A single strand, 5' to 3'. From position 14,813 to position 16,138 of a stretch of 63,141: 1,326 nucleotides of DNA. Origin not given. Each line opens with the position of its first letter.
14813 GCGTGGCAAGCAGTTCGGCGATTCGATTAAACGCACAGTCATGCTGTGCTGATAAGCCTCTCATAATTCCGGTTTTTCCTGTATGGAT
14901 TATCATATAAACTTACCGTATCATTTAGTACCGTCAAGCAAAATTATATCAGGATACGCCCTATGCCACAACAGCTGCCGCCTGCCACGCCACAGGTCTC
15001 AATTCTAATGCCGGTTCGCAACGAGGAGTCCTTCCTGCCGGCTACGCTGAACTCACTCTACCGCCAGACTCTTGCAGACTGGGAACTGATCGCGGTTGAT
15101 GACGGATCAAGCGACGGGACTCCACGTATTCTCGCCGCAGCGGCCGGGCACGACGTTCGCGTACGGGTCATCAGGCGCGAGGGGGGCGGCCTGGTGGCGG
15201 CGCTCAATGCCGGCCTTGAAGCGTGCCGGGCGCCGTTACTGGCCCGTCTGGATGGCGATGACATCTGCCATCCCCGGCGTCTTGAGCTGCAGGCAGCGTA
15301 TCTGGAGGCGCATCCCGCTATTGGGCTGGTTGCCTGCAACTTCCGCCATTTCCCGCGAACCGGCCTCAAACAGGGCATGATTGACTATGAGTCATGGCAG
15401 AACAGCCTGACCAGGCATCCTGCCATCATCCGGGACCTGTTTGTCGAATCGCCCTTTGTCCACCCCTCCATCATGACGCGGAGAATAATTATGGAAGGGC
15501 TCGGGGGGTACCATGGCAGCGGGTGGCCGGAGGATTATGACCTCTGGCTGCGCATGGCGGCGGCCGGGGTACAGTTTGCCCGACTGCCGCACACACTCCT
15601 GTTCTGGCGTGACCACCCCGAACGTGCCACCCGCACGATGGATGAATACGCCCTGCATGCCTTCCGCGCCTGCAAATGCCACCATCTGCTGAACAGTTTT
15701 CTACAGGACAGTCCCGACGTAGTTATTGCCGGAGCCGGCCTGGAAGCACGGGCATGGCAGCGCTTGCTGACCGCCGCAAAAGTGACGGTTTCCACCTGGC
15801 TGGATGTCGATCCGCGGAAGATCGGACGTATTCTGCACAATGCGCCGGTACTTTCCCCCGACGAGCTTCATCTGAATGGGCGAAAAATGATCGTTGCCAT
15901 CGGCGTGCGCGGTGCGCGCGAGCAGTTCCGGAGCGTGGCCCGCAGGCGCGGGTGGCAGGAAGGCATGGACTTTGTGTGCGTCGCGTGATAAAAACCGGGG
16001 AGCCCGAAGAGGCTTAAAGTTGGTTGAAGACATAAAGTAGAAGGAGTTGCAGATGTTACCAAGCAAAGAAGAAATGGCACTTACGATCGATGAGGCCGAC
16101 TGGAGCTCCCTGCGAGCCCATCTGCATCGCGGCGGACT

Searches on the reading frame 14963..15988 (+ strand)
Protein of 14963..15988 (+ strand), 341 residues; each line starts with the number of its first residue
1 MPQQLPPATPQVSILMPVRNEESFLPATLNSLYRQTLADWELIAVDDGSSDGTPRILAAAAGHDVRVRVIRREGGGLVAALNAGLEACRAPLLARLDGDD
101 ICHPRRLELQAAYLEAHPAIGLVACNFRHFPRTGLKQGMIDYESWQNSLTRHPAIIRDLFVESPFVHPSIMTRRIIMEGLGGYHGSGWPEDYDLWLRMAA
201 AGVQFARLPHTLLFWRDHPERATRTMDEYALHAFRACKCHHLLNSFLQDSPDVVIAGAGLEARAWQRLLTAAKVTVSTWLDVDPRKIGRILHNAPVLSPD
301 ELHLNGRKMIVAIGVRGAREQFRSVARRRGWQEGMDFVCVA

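Call 66: search_protein_families(library=pfam, proteins=[window:14963-15988:+], max_evalue=0.00001)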
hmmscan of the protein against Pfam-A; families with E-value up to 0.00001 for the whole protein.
window:14963-15988:+ (341 aa): 3 families
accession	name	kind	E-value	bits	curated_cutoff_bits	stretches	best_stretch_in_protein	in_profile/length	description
PF00535.33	Glycos_transf_2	-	7.4e-34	117.5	23.3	1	13-172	1-158/168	Glycosyl transferase family 2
PF13641.12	Glyco_tranf_2_3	-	2.9e-16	60.6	27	1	10-218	1-213/230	Glycosyltransferase like family 2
PF10111.15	Glyco_tranf_2_2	-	2.2e-07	31.1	27.3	1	14-214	2-215/276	Glycosyltransferase like family 2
